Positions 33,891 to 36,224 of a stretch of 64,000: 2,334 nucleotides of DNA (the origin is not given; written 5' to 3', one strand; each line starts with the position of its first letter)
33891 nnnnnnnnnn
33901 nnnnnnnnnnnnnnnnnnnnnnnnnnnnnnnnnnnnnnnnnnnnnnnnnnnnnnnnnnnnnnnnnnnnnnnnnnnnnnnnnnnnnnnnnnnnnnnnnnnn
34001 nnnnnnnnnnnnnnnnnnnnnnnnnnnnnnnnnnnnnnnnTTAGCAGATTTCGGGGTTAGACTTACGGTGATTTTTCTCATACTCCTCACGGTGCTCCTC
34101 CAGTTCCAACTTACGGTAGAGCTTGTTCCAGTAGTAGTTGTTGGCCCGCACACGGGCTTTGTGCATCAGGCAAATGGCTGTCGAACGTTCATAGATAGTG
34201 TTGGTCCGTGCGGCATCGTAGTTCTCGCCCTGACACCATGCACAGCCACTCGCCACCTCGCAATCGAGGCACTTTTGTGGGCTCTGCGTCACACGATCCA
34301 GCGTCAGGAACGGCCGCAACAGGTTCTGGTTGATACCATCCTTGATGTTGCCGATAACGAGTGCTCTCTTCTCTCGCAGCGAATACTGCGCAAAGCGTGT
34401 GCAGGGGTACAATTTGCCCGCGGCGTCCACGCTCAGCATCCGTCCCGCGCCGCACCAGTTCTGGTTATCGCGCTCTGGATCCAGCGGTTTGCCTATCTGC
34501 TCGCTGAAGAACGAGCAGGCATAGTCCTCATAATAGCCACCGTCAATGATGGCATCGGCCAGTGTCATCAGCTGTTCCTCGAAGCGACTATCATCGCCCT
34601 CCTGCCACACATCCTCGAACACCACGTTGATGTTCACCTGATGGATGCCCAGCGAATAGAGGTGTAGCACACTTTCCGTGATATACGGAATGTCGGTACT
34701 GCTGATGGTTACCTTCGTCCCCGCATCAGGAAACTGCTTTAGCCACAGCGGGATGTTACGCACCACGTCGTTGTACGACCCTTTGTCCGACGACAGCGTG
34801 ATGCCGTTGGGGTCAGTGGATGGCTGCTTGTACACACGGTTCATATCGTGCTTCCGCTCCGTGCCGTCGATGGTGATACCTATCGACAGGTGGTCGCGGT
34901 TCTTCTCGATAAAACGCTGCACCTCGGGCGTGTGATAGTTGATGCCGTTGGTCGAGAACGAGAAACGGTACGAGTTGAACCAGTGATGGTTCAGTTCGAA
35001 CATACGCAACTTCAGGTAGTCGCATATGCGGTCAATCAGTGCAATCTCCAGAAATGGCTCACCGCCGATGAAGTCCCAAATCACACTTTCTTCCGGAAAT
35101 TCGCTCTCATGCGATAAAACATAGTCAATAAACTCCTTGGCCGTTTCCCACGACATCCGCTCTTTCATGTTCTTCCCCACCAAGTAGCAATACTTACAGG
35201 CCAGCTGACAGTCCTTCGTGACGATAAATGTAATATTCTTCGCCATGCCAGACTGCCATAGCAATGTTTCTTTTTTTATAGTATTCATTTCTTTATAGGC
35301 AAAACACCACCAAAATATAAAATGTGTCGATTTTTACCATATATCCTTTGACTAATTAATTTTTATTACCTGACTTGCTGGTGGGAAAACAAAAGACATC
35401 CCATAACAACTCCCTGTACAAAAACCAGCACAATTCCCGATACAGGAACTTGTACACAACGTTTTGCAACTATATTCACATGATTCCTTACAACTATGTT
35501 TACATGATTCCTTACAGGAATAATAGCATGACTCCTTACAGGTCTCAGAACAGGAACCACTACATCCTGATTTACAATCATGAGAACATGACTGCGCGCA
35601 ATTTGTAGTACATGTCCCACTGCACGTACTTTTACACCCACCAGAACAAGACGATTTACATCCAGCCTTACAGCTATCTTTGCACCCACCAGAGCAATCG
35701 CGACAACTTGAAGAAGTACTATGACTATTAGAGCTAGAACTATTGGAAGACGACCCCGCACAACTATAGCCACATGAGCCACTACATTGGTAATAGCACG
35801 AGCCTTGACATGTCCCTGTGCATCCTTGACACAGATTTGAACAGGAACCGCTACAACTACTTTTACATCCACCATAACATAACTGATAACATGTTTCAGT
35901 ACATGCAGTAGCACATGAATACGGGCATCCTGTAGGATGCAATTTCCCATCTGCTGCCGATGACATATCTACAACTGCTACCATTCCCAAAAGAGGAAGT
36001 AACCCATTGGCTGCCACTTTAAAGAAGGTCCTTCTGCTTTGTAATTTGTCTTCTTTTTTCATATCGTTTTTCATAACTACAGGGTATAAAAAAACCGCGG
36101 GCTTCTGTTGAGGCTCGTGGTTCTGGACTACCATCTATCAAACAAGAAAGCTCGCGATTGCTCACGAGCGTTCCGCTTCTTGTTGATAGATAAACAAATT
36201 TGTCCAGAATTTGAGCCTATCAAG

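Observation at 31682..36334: Operon coupling a Tat-signal CXXX-repeat polycysteine protein, two radical-SAM/SPASM-type enzymes, a small accessory protein and tatA-tatC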

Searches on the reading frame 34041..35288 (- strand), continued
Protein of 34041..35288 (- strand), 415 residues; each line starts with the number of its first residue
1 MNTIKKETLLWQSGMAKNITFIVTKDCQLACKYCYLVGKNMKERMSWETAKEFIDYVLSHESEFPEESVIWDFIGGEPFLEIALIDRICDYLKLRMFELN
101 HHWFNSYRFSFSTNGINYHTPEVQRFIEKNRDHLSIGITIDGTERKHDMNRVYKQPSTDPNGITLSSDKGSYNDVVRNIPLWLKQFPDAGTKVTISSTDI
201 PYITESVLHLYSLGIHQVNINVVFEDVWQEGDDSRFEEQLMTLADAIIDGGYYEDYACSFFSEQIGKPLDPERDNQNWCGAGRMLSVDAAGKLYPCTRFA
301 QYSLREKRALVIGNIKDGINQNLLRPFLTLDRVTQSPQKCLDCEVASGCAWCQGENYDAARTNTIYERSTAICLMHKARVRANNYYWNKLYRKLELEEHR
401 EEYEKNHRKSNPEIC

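Call 76: find_related_loci(query=A4, collection=metagenome_contigs, flank=8000)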
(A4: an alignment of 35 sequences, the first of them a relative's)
Query A4 (721 aa) in metagenome_contigs; peptide patterns used: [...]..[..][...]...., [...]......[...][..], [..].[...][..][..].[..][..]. (x = any residue, [..] = any of these).
600 stretches matched a pattern (row limit reached: there are more); 409 encode a relative of the query (tblastn E <= 1e-3); the best 80 are kept; 80 distinct loci.
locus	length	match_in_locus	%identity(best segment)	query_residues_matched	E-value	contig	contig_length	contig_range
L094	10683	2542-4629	53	9-713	0e+0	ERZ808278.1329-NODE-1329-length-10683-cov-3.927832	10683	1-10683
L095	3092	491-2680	41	9-711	0e+0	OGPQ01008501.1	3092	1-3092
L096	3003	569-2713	43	19-711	0e+0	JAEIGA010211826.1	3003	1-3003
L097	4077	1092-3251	42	14-711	0e+0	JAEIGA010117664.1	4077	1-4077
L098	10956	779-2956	42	8-713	0e+0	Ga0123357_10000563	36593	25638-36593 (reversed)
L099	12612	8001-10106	42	13-710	0e+0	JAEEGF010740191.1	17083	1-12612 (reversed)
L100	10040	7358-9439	42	15-714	0e+0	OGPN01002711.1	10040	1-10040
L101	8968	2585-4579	40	15-682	9e-173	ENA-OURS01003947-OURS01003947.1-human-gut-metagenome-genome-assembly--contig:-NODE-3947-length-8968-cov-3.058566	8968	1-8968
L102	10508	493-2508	40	74-712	9e-161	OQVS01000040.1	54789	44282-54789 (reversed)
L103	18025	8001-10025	39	15-689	4e-151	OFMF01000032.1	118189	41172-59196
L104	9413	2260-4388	56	21-714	3e-171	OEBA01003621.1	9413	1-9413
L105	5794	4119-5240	56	17-389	1e-142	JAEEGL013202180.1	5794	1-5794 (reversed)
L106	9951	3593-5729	54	21-711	1e-171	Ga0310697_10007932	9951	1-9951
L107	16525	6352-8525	52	3-714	5e-173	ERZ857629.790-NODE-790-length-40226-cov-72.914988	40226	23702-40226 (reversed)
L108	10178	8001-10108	54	22-711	3e-169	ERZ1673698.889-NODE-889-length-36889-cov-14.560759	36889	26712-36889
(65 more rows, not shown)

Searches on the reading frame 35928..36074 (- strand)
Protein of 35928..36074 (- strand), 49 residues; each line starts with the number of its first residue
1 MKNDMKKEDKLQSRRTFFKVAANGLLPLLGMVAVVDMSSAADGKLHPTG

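Call 72: search_protein_families(library=ncbifam, proteins=[window:35928-36074:-], max_evalue=10)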
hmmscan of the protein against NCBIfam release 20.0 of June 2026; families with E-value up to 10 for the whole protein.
seq(49 aa): 1 family
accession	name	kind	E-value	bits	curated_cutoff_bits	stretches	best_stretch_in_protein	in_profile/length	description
TIGR04117.1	Syntroph_Cxxx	paralog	0.017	15.2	50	1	5-40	15-50/98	Cys-Xaa-Xaa-Xaa repeat radical SAM target protein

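Call 73: search_protein_families(library=pfam, proteins=[window:35928-36074:-], max_evalue=10)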
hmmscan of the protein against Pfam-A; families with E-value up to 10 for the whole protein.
seq(49 aa): 0 families
